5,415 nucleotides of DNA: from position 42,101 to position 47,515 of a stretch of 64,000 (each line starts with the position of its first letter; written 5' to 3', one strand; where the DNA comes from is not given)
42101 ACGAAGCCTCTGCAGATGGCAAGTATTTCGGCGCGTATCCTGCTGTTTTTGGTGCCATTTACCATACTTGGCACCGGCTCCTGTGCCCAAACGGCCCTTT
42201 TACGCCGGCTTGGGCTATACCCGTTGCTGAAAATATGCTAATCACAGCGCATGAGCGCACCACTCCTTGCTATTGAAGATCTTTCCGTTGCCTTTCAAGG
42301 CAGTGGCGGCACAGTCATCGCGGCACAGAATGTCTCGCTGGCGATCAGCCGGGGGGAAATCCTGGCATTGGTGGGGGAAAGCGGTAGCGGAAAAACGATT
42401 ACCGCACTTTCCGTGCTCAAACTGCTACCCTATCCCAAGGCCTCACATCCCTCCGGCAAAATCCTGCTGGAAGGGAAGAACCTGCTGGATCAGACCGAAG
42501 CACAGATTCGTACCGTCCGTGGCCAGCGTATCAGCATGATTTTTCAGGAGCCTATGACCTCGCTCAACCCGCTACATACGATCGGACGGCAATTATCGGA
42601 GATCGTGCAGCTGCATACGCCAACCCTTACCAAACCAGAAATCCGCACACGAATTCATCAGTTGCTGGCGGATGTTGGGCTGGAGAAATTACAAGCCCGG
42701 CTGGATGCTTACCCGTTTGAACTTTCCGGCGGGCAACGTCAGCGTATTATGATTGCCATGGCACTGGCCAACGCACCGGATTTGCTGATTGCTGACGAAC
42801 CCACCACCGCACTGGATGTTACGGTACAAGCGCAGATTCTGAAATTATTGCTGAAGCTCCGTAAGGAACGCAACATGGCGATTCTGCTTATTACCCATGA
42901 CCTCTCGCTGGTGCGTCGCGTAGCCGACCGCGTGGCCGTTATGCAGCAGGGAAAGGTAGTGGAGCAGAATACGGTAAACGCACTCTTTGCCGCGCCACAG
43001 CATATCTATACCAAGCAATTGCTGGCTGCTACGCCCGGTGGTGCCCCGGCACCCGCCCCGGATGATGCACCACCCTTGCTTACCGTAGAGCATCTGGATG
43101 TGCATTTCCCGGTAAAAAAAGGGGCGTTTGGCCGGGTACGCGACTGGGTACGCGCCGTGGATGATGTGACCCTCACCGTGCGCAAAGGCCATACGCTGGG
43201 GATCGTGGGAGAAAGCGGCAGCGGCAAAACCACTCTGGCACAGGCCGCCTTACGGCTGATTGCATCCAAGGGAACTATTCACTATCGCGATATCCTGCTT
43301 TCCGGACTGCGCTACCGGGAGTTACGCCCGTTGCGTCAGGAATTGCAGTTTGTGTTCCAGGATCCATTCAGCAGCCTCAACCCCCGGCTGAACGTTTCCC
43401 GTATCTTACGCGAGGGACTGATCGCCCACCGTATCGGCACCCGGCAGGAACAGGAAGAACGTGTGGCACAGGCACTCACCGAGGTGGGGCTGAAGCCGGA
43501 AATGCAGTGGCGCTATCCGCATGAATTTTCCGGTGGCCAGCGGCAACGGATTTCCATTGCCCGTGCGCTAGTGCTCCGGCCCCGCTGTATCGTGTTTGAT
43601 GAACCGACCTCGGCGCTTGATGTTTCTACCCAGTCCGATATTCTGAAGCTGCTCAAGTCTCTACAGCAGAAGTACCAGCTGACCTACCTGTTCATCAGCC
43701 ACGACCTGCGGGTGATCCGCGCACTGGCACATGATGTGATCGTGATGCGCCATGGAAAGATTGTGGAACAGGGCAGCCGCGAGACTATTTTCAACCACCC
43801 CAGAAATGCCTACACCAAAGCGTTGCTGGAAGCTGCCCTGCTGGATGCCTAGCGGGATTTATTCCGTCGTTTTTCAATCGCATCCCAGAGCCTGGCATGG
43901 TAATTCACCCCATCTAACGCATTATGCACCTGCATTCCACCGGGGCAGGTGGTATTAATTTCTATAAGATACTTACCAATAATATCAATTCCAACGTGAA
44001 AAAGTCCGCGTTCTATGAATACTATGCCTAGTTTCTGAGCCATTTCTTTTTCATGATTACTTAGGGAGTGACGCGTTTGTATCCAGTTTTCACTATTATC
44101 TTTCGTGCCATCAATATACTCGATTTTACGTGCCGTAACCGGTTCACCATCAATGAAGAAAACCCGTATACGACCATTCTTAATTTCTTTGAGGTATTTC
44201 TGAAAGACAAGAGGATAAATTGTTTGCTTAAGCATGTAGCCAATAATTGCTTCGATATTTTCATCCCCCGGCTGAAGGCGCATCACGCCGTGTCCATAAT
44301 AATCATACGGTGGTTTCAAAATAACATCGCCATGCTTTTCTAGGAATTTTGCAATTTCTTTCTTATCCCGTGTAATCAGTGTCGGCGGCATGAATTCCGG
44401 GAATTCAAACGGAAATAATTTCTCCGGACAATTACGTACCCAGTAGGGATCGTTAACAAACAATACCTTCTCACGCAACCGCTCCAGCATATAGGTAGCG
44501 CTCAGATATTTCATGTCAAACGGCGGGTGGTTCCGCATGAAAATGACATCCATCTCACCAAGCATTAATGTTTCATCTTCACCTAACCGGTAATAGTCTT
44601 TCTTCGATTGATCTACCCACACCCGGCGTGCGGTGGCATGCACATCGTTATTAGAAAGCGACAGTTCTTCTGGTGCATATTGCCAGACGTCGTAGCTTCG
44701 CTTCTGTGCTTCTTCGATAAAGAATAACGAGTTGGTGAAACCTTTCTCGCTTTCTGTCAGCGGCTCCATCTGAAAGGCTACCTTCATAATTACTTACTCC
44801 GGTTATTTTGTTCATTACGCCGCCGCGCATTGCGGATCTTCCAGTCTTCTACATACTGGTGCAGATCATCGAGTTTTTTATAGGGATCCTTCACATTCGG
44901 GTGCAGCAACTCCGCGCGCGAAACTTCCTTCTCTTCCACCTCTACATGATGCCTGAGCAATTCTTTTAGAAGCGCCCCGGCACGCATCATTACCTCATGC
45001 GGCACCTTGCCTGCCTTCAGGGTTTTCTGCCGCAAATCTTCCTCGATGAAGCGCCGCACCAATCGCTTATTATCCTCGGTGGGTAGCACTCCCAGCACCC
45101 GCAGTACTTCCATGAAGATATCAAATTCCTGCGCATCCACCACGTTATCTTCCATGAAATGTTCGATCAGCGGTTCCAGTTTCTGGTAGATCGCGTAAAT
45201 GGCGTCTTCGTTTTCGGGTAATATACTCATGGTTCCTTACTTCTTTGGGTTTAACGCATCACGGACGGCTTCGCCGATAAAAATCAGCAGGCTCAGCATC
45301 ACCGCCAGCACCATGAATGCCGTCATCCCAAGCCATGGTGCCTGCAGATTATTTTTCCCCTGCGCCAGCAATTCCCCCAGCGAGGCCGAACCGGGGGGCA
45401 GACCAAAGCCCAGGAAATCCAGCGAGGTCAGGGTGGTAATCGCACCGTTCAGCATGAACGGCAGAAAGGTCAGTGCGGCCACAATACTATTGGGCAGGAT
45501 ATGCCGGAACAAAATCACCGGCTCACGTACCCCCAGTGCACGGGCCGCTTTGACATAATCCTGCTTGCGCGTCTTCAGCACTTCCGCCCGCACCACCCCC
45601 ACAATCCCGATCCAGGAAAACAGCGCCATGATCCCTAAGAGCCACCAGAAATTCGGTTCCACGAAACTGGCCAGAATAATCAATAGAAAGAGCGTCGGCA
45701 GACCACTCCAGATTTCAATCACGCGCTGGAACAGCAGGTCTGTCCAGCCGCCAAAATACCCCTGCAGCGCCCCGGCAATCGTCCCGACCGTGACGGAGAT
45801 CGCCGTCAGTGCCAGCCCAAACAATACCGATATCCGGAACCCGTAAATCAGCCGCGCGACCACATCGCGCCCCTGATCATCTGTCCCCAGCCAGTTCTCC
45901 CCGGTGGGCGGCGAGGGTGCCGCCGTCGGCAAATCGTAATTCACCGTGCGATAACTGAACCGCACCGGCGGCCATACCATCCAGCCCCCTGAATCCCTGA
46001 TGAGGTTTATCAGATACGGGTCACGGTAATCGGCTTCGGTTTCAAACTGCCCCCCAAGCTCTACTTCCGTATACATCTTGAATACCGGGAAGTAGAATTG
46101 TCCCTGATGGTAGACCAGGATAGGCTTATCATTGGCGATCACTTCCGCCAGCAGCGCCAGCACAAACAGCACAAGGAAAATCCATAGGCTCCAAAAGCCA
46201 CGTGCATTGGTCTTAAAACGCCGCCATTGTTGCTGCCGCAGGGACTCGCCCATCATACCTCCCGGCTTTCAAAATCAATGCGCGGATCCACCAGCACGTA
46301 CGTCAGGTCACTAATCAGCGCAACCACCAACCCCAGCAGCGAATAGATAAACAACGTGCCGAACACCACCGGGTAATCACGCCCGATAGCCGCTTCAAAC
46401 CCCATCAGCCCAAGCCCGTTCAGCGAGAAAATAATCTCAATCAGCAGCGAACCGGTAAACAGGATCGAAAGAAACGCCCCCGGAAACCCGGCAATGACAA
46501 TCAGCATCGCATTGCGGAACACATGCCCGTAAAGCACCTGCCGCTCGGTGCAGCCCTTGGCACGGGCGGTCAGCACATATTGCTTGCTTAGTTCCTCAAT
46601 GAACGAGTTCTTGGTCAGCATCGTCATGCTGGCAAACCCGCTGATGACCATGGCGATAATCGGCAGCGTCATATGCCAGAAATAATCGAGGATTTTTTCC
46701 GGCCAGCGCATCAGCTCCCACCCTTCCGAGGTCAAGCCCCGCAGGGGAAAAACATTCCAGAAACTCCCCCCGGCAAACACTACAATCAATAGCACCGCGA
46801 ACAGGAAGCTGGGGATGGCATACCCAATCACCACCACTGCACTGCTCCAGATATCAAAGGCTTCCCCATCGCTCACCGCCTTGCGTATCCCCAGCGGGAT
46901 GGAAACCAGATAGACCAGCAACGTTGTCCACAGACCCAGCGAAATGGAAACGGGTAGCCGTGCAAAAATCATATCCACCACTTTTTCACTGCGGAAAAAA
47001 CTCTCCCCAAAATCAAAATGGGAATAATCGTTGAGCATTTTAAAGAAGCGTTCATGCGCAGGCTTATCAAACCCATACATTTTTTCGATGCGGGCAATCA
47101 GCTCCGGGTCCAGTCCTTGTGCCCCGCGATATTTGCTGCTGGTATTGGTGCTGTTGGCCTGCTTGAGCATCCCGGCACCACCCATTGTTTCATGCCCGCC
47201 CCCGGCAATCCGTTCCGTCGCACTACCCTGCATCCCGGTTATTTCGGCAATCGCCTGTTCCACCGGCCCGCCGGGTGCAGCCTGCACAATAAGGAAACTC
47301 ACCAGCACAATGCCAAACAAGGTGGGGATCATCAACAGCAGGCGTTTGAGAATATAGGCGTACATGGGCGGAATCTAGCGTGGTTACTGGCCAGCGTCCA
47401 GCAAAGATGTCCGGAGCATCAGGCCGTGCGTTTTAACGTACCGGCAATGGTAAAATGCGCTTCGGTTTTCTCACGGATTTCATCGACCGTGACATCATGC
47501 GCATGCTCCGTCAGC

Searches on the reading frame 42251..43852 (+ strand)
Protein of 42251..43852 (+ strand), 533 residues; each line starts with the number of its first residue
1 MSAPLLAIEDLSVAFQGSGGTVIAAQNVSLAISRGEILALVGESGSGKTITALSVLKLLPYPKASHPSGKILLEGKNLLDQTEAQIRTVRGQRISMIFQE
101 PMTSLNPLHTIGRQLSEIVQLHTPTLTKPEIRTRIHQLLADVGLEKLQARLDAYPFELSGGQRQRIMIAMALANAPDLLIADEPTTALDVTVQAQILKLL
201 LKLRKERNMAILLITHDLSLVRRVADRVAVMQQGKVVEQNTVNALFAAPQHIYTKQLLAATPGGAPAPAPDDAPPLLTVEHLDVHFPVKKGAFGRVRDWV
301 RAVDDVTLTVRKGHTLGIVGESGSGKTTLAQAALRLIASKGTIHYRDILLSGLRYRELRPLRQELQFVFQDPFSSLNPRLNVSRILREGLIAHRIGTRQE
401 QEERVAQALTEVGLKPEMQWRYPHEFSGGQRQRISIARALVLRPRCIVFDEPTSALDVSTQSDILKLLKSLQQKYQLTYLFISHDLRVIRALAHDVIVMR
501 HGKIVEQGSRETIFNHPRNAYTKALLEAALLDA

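Call 21: search_protein_families(library=pfam, proteins=[window:42251-43852:+], max_evalue=0.00001)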
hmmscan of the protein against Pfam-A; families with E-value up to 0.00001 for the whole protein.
window:42251-43852:+ (533 aa): 9 families
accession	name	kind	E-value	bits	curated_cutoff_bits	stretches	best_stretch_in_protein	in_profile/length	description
PF00005.33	ABC_tran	-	5.2e-61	205.7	25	2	26-186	2-137/137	ABC transporter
PF02463.25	SMC_N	-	4.4e-16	59.4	40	1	307-491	19-204/220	RecF/RecN/SMC N terminal domain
PF13304.12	AAA_21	-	2.2e-11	44.8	27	0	138-221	217-303/304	AAA domain, putative AbiEii toxin, Type IV TA system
PF08352.17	oligo_HPY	-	7.1e-09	36.4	27.1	0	505-528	1-24/65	Oligopeptide/dipeptide transporter, C-terminal region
PF13401.12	AAA_22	-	4.9e-08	33.8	27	0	35-214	5-121/130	AAA domain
PF13555.12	AAA_29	-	2.7e-07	30.7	27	0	298-345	8-54/61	P-loop containing region of AAA domain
PF13191.12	AAA_16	-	3.6e-07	31.3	32.6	0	310-477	19-164/167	AAA ATPase domain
PF01078.27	Mg_chelatase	-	3.8e-06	26.9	20.3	0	302-338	11-47/207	Magnesium chelatase, subunit ChlI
PF20720.3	nSTAND3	-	6.4e-06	26.4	27.2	0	303-341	7-45/155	Novel STAND NTPase 3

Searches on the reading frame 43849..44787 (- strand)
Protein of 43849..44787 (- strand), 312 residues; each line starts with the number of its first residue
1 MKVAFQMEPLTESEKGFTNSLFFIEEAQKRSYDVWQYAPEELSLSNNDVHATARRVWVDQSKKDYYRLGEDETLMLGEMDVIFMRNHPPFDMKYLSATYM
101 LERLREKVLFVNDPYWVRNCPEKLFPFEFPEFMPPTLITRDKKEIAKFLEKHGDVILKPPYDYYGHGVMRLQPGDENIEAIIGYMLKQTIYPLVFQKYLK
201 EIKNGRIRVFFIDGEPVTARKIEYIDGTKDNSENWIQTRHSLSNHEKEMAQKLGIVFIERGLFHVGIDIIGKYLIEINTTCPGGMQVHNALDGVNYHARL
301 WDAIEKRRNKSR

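Call 21: search_protein_families(library=pfam, proteins=[window:43849-44787:-], max_evalue=0.00001)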
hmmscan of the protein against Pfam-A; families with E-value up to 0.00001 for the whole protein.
window:43849-44787:- (312 aa): 4 families
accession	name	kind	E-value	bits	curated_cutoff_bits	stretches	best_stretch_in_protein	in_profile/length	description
PF02955.21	GSH-S_ATP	-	9.8e-43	146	23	1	122-286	1-168/175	Prokaryotic glutathione synthetase, ATP-grasp domain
PF02951.20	GSH-S_N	-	3.6e-32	111.3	21.3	1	1-118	1-119/119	Prokaryotic glutathione synthetase, N-terminal domain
PF08443.16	RimK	-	7.7e-07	29.3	21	1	134-300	19-184/188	RimK-like ATP-grasp domain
PF14398.11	ATPgrasp_YheCD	-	1.8e-06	27.8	26.8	1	130-176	26-72/255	YheC/D like ATP-grasp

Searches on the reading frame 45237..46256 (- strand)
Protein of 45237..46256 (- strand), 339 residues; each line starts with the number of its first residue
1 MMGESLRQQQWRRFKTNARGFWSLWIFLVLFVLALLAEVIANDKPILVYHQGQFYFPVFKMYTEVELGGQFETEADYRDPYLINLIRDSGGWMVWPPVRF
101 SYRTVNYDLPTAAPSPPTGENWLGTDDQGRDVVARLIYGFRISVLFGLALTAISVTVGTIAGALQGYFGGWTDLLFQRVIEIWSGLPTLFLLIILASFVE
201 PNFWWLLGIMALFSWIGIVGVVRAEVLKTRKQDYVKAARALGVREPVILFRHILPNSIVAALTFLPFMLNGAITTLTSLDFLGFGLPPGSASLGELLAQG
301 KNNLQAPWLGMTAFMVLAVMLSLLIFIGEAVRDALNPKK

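Call 21: search_protein_families(library=pfam, proteins=[window:45237-46256:-], max_evalue=0.00001)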
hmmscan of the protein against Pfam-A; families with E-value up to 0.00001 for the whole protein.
window:45237-46256:- (339 aa): 2 families
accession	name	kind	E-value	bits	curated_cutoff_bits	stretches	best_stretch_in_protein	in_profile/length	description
PF00528.27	BPD_transp_1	-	2.7e-31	109.2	26.4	1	158-338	1-181/184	Binding-protein-dependent transport system inner membrane component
PF12911.12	OppC_N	-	3.5e-07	30.4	23.9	1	5-43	1-39/53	N-terminal TM domain of oligopeptide transport permease C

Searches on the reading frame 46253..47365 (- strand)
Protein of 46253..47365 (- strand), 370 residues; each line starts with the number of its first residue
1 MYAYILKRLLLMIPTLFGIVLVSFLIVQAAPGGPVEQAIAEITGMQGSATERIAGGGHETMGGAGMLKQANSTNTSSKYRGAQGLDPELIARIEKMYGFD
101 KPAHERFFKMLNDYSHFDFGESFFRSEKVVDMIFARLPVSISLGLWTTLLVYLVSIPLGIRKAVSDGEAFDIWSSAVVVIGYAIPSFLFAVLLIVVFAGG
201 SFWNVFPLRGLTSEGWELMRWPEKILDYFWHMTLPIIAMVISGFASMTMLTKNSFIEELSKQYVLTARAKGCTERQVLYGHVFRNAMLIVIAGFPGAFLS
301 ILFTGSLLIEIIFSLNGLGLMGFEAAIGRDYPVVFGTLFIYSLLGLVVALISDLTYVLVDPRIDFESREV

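Call 21: search_protein_families(library=pfam, proteins=[window:46253-47365:-], max_evalue=0.00001)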
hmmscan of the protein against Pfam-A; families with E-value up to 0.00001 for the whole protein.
window:46253-47365:- (370 aa): 1 family
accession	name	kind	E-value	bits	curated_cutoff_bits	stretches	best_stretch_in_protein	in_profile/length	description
PF00528.27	BPD_transp_1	-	1.1e-35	123.4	26.4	1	156-363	2-182/184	Binding-protein-dependent transport system inner membrane component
